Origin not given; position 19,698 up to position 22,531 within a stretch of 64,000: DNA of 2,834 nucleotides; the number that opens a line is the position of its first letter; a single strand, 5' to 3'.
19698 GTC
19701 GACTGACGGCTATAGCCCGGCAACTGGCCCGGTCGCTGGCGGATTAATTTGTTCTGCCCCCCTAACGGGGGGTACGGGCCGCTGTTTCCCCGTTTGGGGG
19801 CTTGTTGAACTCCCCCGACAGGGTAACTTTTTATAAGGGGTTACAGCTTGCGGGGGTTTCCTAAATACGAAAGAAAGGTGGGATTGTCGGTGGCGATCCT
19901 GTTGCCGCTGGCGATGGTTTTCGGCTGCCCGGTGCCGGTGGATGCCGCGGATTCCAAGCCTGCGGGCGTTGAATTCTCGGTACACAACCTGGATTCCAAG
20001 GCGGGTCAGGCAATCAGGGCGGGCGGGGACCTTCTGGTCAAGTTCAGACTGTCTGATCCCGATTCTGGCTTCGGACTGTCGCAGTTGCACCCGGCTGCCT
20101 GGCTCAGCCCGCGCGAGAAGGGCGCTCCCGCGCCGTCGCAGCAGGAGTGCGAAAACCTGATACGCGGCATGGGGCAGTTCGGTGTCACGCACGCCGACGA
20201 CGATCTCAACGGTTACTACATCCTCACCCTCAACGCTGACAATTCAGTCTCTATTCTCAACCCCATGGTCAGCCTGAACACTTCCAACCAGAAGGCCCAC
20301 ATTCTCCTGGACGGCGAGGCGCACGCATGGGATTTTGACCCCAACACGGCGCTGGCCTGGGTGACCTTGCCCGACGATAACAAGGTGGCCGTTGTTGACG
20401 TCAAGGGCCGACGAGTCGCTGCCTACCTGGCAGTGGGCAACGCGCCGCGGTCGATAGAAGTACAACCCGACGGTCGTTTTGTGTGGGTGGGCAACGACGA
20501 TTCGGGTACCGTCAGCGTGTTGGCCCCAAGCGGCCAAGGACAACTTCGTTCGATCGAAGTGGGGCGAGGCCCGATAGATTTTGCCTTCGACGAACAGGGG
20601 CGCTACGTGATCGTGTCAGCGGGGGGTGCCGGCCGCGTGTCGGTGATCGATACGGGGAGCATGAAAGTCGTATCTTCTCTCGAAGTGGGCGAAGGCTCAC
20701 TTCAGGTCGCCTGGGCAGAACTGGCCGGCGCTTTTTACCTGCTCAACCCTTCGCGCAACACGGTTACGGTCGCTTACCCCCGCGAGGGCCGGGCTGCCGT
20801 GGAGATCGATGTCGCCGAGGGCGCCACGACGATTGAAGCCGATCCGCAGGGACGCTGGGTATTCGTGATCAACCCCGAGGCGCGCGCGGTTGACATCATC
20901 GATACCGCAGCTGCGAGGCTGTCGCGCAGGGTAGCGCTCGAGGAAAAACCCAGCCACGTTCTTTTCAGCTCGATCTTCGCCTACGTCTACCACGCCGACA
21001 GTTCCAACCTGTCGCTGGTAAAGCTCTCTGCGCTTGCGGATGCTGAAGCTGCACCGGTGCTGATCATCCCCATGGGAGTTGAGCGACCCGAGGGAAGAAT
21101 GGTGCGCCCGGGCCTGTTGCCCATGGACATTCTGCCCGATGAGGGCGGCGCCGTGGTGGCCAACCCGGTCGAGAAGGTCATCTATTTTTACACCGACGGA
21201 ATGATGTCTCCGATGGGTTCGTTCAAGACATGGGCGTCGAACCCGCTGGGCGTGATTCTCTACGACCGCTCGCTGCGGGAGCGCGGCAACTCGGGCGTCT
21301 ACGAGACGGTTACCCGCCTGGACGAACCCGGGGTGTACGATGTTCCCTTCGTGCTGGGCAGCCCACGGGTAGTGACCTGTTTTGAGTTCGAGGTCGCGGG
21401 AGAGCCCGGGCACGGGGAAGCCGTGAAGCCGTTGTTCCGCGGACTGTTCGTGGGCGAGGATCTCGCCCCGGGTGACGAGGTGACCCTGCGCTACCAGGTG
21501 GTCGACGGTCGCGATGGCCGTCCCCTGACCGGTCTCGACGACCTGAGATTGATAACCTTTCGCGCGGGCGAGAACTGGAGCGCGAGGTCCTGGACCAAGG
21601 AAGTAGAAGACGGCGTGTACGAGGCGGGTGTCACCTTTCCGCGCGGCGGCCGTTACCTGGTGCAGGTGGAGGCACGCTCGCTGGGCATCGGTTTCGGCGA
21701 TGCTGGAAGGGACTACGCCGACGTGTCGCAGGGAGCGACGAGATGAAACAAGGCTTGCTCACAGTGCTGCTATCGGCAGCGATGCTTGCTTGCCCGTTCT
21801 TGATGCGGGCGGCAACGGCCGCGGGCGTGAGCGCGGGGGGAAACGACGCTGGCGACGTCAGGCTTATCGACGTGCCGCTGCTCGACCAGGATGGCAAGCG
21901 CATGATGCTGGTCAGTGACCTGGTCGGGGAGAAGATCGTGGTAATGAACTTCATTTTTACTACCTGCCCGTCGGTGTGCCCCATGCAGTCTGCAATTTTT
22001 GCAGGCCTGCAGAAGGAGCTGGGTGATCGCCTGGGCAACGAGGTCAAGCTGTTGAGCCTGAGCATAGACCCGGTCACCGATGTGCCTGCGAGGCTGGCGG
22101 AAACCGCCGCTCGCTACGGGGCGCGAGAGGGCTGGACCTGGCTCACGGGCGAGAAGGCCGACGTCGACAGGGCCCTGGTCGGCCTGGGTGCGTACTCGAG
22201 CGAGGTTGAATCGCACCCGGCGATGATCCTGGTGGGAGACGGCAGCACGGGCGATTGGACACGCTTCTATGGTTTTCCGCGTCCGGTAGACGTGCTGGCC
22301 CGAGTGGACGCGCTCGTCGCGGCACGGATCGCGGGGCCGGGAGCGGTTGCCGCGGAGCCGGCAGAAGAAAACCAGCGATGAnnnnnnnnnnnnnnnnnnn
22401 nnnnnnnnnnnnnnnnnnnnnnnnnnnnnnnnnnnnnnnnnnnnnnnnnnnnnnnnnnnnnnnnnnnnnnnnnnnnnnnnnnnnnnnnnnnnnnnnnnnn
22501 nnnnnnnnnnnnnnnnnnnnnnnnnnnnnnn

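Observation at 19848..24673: Translationally coupled Cu/heme accessory operon: YVTN propeller, SCO1, SCO1 and a cytochrome c-PBP fusion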

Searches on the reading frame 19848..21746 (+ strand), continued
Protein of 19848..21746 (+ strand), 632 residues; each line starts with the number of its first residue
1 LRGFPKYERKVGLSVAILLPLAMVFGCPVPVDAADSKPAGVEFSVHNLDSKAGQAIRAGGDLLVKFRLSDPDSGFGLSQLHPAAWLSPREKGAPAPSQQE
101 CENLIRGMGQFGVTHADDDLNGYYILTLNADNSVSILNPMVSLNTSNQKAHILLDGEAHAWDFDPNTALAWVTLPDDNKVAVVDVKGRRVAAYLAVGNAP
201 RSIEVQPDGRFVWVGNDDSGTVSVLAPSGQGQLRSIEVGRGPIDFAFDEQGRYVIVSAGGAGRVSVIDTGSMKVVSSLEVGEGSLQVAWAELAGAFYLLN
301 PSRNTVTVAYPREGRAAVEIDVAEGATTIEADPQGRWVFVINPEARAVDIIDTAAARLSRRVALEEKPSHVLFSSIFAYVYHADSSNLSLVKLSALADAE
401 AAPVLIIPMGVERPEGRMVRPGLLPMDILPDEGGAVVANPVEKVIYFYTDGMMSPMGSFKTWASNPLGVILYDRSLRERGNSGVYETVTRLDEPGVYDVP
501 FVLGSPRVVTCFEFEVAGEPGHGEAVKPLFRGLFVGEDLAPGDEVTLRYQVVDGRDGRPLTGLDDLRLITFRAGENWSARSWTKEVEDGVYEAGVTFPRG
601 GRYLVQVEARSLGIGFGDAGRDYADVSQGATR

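Call 45: find_encoding_contigs(protein=P0004, flank=10000, max_places=2)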
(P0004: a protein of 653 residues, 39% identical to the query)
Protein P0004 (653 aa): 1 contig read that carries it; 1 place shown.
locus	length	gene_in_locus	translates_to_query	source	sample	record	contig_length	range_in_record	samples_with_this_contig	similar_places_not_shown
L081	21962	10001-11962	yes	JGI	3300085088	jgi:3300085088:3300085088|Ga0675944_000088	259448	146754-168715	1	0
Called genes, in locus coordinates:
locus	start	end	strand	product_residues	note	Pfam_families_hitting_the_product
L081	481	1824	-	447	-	PF04055:Radical_SAM, PF13186:SPASM, PF08369:PCP_red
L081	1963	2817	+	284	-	-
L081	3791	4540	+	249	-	-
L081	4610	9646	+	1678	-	-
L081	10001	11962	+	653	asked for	PF02239:Cytochrom_D1 (faint), PF23381:Beta-prop_IFT122_1st (faint), PF25174:Beta-prop_THOC3, PF21783:YNCE, PF22494:choice_anch_I (faint), PF23414:Beta-prop_EML_2 (faint)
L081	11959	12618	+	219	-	PF02630:SCO1-SenC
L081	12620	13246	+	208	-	PF02630:SCO1-SenC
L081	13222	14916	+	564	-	PF00034:Cytochrom_C (weak), PF13458:Peripla_BP_6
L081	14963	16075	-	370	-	PF03783:CsgG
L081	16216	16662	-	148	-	PF10614:CsgF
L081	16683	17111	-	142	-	PF10627:CsgE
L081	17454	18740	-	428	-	-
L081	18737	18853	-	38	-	-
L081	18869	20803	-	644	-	-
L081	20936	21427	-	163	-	PF07012:Curlin_rpt (faint)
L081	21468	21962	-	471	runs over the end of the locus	PF07012:Curlin_rpt (weak)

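Call 46: find_encoding_contigs(protein=P0009, flank=10000, max_places=2)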
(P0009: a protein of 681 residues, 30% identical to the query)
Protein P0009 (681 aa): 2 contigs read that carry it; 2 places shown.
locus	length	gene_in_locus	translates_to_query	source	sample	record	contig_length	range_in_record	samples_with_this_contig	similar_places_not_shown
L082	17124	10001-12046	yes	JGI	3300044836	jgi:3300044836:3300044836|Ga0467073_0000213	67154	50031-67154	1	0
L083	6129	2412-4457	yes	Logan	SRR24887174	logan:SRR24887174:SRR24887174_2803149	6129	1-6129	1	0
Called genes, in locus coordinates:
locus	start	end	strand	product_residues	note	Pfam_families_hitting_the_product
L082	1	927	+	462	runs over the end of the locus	PF00989:PAS (weak), PF13188:PAS_8 (weak), PF13426:PAS_9, PF00512:HisKA, PF02518:HATPase_c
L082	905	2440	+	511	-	PF00072:Response_reg, PF00989:PAS (weak), PF08448:PAS_4 (faint), PF13426:PAS_9, PF00512:HisKA, PF02518:HATPase_c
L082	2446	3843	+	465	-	PF00072:Response_reg, PF00158:Sigma54_activat, PF14532:Sigma54_activ_2, PF07726:AAA_3 (weak), PF07728:AAA_5, PF25601:AAA_lid_14, PF02954:HTH_8, PF13556:HTH_30 (faint)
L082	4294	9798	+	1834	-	PF07731:Cu-oxidase_2 (faint), PF07732:Cu-oxidase_3 (faint)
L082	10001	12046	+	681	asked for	PF13115:YtkA (faint), PF21783:YNCE, PF02239:Cytochrom_D1 (faint), PF23414:Beta-prop_EML_2 (faint), PF25174:Beta-prop_THOC3, PF23381:Beta-prop_IFT122_1st (weak)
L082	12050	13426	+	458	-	PF19335:HMBD, PF08534:Redoxin (faint), PF00578:AhpC-TSA (weak), PF02630:SCO1-SenC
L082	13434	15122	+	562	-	PF00034:Cytochrom_C, PF13442:Cytochrome_CBB3 (faint), PF13433:Peripla_BP_5, PF13458:Peripla_BP_6, PF01094:ANF_receptor (faint)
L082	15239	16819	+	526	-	PF13462:Thioredoxin_4, PF01323:DSBA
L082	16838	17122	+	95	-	?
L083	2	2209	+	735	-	?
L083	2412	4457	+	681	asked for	PF13115:YtkA (faint), PF21783:YNCE, PF02239:Cytochrom_D1 (faint), PF23414:Beta-prop_EML_2 (faint), PF25174:Beta-prop_THOC3, PF23381:Beta-prop_IFT122_1st (weak)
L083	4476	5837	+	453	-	PF19335:HMBD, PF08534:Redoxin (faint), PF00578:AhpC-TSA (weak), PF02630:SCO1-SenC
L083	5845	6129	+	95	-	?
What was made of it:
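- A DsbA/Thioredoxin_4 gene follows the cassette in L082 (call 46).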

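Call 47: find_encoding_contigs(protein=P0014, flank=10000, max_places=2)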
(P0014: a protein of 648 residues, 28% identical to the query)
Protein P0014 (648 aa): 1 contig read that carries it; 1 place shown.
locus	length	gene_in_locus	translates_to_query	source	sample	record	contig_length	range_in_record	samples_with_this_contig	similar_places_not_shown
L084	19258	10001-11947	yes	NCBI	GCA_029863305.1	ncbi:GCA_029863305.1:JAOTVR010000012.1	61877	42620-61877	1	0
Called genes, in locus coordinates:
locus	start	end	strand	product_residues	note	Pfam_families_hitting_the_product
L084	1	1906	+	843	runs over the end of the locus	PF08448:PAS_4, PF00512:HisKA, PF02518:HATPase_c, PF00072:Response_reg, PF23198:PDE8A_N (faint), PF00072:Response_reg, PF01627:Hpt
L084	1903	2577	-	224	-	PF00072:Response_reg, PF00196:GerE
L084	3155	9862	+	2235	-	-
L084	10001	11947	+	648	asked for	PF16819:DUF5074 (faint), PF21783:YNCE (weak), PF23414:Beta-prop_EML_2 (faint), PF25174:Beta-prop_THOC3, PF10282:Lactonase (faint), PF02239:Cytochrom_D1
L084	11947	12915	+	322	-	PF13623:SurA_N_2, PF13624:SurA_N_3, PF13145:Rotamase_2, PF13616:Rotamase_3, PF00639:Rotamase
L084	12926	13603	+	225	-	PF02630:SCO1-SenC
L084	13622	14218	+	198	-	PF02630:SCO1-SenC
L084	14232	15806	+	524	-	PF00034:Cytochrom_C (weak), PF13458:Peripla_BP_6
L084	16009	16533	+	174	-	-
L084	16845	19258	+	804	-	PF00082:Peptidase_S8, PF17963:Big_9 (faint), PF05345:He_PIG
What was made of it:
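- Two-component and sigma-54 regulators lie next to the cluster in L082 and L084 (calls 46, 47).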

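Call 48: search_protein_families(library=pfam, proteins=[L008:11827-13260:+, L012:11803-13107:+, L016:11768-13147:+, L052:11823-13247:+, L060:11652-13043:+, L045:11362-13053:+, L070:6014-7327:+, L034:16863-17900:+, L056:11480-12799:+, L007:2773-4233:+], max_evalue=0.001)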
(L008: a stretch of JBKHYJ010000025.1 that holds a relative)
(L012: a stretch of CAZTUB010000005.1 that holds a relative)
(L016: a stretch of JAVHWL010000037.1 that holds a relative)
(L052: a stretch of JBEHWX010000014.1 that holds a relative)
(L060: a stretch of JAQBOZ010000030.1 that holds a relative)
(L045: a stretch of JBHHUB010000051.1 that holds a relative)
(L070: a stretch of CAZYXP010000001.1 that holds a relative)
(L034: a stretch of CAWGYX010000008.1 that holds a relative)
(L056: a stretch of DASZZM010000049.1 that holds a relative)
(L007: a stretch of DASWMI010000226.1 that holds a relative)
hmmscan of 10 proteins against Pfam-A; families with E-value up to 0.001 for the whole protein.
L008:11827-13260:+ (477 aa): 4 families
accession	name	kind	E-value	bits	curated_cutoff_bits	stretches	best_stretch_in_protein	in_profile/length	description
PF02630.20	SCO1-SenC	-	1.3e-42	145.3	22.8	2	340-438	16-111/134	SCO1/SenC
PF00578.27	AhpC-TSA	-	1.3e-12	48.2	26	1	113-198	4-84/124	AhpC/TSA family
PF19335.5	HMBD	-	1e-08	35.4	23.6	1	62-88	2-28/28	Heavy metal binding domain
PF08534.16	Redoxin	-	2.2e-08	34.4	26.6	1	113-193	5-83/148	Redoxin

L012:11803-13107:+ (434 aa): 4 families
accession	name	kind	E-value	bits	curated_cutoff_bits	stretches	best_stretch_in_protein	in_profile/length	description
PF02630.20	SCO1-SenC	-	7.8e-41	139.6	22.8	2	287-392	9-109/134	SCO1/SenC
PF00578.27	AhpC-TSA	-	1.9e-11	44.4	26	1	97-182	3-79/124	AhpC/TSA family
PF19335.5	HMBD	-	7.9e-10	39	23.6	1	45-69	1-25/28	Heavy metal binding domain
PF08534.16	Redoxin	-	1.1e-09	38.7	26.6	1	277-351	4-76/148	Redoxin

L016:11768-13147:+ (459 aa): 5 families
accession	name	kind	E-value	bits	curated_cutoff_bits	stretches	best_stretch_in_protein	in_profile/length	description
PF02630.20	SCO1-SenC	-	1e-44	152.2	22.8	2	115-228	8-116/134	SCO1/SenC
PF19335.5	HMBD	-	2.9e-12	46.8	23.6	1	51-77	2-28/28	Heavy metal binding domain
PF00578.27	AhpC-TSA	-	2.4e-11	44.1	26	1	107-233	4-117/124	AhpC/TSA family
PF08534.16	Redoxin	-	1.7e-07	31.6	26.6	0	303-373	6-75/148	Redoxin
PF13098.12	Thioredoxin_2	-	0.00044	21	27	0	324-401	4-86/104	Thioredoxin-like domain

L052:11823-13247:+ (474 aa): 3 families
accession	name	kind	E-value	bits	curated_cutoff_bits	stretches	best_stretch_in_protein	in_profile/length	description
PF02630.20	SCO1-SenC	-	1.2e-40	139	22.8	2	103-216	5-114/134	SCO1/SenC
PF00578.27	AhpC-TSA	-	1.3e-16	61.1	26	2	99-225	5-118/124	AhpC/TSA family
PF08534.16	Redoxin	-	2.8e-06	27.6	26.6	1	98-208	5-105/148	Redoxin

L060:11652-13043:+ (463 aa): 3 families
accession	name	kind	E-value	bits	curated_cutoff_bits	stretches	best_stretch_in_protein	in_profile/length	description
PF02630.20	SCO1-SenC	-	3.7e-40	137.4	22.8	2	123-234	5-112/134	SCO1/SenC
PF00578.27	AhpC-TSA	-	2.7e-15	56.9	26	2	117-222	3-98/124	AhpC/TSA family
PF08534.16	Redoxin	-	7.3e-07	29.5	26.6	1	116-204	3-84/148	Redoxin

L045:11362-13053:+ (563 aa): 3 families
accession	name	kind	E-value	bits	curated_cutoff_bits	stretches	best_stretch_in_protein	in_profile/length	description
PF02630.20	SCO1-SenC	-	3.5e-39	134.3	22.8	2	213-322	5-109/134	SCO1/SenC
PF00578.27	AhpC-TSA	-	9.4e-08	32.5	26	0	394-464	5-70/124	AhpC/TSA family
PF08534.16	Redoxin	-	0.00082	19.6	26.6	0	209-276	6-73/148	Redoxin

L070:6014-7327:+ (437 aa): 2 families
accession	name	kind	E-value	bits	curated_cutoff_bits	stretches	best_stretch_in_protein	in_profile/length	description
PF02630.20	SCO1-SenC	-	1.6e-40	138.6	22.8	2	80-189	5-109/134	SCO1/SenC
PF00578.27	AhpC-TSA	-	5.7e-08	33.2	26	1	76-159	5-79/124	AhpC/TSA family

L034:16863-17900:+ (345 aa): 4 families
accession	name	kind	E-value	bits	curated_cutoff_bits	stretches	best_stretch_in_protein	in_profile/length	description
PF02630.20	SCO1-SenC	-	3.2e-45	153.8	22.8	2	197-312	5-115/134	SCO1/SenC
PF00578.27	AhpC-TSA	-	5.1e-10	39.8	26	1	193-273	5-80/124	AhpC/TSA family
PF08534.16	Redoxin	-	2.4e-08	34.3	26.6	1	189-263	2-75/148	Redoxin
PF13905.12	Thioredoxin_8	-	0.00024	21.8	27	0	215-287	1-64/94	Thioredoxin-like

L056:11480-12799:+ (439 aa): 3 families
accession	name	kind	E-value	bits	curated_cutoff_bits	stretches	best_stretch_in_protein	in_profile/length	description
PF02630.20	SCO1-SenC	-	9e-40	136.2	22.8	2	106-213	5-107/134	SCO1/SenC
PF00578.27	AhpC-TSA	-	2.2e-10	41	26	1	102-207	5-99/124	AhpC/TSA family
PF08534.16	Redoxin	-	2.3e-07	31.1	26.6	0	102-184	6-83/148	Redoxin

L007:2773-4233:+ (486 aa): 5 families
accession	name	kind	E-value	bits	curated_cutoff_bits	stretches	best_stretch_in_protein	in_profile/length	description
PF02630.20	SCO1-SenC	-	1e-39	136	22.8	2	334-447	5-113/134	SCO1/SenC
PF19335.5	HMBD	-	8.4e-13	48.5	23.6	1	70-94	2-26/28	Heavy metal binding domain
PF00578.27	AhpC-TSA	-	8.6e-11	42.3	26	1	330-410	5-80/124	AhpC/TSA family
PF08534.16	Redoxin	-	4.8e-06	26.9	26.6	0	329-400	5-75/148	Redoxin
PF13905.12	Thioredoxin_8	-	1.3e-05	25.9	27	0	353-429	2-69/94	Thioredoxin-like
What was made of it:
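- All 10 fusions tested have two SCO1-SenC stretches, and 4 of 10 add an N-terminal heavy-metal-binding domain, HMBD (calls 46, 48). HMBD metal-binding domains are fused to the SCO pair in 4 of 10 fusions tested (call 48).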

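Call 52: search_protein_families(library=pfam, proteins=[L040:12500-13981:+, L040:13987-15384:+, L040:15968-17323:+, L067:11759-13363:+, L067:13859-15058:+, L067:15055-16578:+, L067:16582-17202:+, L025:12289-13731:+, L025:13802-16345:-], max_evalue=0.001)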
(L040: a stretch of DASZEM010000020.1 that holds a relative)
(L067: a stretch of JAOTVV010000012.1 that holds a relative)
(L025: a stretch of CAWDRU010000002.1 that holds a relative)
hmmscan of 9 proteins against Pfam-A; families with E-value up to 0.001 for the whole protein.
L040:12500-13981:+ (493 aa): 2 families
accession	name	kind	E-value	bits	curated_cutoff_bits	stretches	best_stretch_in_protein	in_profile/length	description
PF04055.27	Radical_SAM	-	3.5e-23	83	29.5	1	207-367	2-165/166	Radical SAM superfamily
PF02310.24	B12-binding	-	2.1e-08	34.5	32.1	1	26-140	13-120/121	B12 binding domain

L040:13987-15384:+ (465 aa): 3 families
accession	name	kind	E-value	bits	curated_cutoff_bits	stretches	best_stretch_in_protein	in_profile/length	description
PF04055.27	Radical_SAM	-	1.3e-20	74.7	29.5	1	202-363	2-165/166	Radical SAM superfamily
PF02310.24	B12-binding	-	2.7e-16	59.9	32.1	1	27-132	11-121/121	B12 binding domain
PF19864.5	Radical_SAM_N2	-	0.00063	19.7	29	0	96-136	87-126/151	Radical SAM proteins, N-terminal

L040:15968-17323:+ (451 aa): 2 families
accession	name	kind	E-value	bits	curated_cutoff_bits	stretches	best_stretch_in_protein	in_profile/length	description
PF04055.27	Radical_SAM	-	7.1e-18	65.8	29.5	1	139-286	3-160/166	Radical SAM superfamily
PF13186.11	SPASM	-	1.2e-10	41.9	21.5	1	379-439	1-66/67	Iron-sulfur cluster-binding domain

L067:11759-13363:+ (534 aa): 3 families
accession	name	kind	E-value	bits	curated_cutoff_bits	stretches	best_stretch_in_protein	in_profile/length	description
PF00437.27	T2SSE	-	5e-131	437.2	24.9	1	150-530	4-370/370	Type II/IV secretion system protein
PF05157.20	MshEN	-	1.2e-12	48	23.1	1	48-119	17-89/90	MshEN domain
PF22341.1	GSPE_N1E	-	0.00048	20.6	27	0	60-114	10-64/64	GSPII protein E, N1E domain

L067:13859-15058:+ (399 aa): 1 family
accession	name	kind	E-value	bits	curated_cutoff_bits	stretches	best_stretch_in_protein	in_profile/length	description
PF00482.28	T2SSF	-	3.5e-53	179.3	25.2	2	65-188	1-125/125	Type II secretion system (T2SS), protein F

L067:15055-16578:+ (507 aa): 1 family
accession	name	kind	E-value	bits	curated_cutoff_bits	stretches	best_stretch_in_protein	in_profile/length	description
PF05137.18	PilN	-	1.9e-08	34.7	22.8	1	428-495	3-74/78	Fimbrial assembly protein (PilN)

L067:16582-17202:+ (206 aa): 2 families
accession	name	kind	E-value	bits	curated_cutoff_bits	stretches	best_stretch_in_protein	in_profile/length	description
PF10741.14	T2SSM_b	-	5.6e-07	29.9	21.7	1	81-185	4-109/111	Type II secretion system (T2SS), protein M subtype b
PF04612.17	T2SSM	-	8.5e-06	26.5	27.8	1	5-54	10-59/160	Type II secretion system (T2SS), protein M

L025:12289-13731:+ (480 aa): 2 families
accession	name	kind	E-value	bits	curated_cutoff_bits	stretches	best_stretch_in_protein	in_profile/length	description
PF03150.19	CCP_MauG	-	7.1e-31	108.3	25.6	1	78-276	2-148/149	Di-haem cytochrome c peroxidase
PF00034.26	Cytochrom_C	-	0.0002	23.1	21.3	0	291-320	8-27/90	Cytochrome c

L025:13802-16345:- (847 aa): 1 family
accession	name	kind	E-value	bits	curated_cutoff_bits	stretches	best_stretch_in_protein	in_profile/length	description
PF03739.19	LptF_LptG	-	6.8e-158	525.7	27.9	2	492-843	3-352/353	Lipopolysaccharide export system permease LptF/LptG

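Call 77: search_protein_families(library=pfam, proteins=[L079:14887-15477:+, L079:15507-17213:+, L004:15094-16776:+], max_evalue=0.001)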
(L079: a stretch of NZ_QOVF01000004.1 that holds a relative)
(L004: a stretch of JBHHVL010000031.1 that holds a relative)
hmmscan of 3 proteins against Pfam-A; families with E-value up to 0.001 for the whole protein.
L079:14887-15477:+ (196 aa): 1 family
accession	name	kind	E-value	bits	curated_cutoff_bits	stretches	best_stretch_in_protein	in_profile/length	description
PF00072.30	Response_reg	-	8.3e-18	65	30.2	1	18-126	1-110/111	Response regulator receiver domain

L079:15507-17213:+ (568 aa): 4 families
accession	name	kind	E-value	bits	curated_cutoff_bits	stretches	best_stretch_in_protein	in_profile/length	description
PF00437.27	T2SSE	-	1.4e-123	412.6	24.9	1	174-563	3-370/370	Type II/IV secretion system protein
PF25199.1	nSTAND_NTPase5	-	5.6e-05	23.4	34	1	312-356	34-79/145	Novel STAND NTPase 5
PF13401.12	AAA_22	-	0.00016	22.4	27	0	320-358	6-44/130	AAA domain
PF13555.12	AAA_29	-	0.00033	20.8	27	0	312-340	15-43/61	P-loop containing region of AAA domain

L004:15094-16776:+ (560 aa): 3 families
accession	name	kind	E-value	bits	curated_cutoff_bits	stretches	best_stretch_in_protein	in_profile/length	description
PF00089.32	Trypsin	-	1e-26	94.6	20.6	1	51-268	1-220/220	Trypsin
PF13365.12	Trypsin_2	-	7.1e-10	40.2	27.6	1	79-233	1-139/144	Trypsin-like peptidase domain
PF04151.21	PPC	-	4.6e-08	34.2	25.9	1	307-374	3-66/70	Bacterial pre-peptidase C-terminal domain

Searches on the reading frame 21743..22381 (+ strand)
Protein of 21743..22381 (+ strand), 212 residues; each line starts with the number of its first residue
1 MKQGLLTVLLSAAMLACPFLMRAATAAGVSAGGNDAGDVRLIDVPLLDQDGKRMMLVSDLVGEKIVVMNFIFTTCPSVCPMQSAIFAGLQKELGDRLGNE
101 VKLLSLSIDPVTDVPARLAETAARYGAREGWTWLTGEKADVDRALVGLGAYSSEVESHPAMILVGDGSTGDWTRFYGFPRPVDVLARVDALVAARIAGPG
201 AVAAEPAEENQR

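Call 8: search_protein_families(library=pfam, proteins=[window:21743-22381:+], max_evalue=0.01)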
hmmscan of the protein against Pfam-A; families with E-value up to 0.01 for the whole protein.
window:21743-22381:+ (212 aa): 2 families
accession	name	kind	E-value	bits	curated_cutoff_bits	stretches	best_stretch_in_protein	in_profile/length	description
PF02630.20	SCO1-SenC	-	6e-17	62.3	22.8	1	46-159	6-114/134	SCO1/SenC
PF00578.27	AhpC-TSA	-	0.0015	18.9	26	1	43-121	7-76/124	AhpC/TSA family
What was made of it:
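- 21743..22381 (+): SCO-A, an SCO1/SenC protein of 212 aa with a signal peptide or anchor, a CPSVC motif and a distal His. It is the position-1 paralogue. PF02630 at 62.3 bits (call 8).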

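Call 10: search_protein_families(library=ncbifam, proteins=[window:21743-22381:+], max_evalue=0.01)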
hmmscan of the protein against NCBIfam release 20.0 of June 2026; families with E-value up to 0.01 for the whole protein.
window:21743-22381:+ (212 aa): 0 families
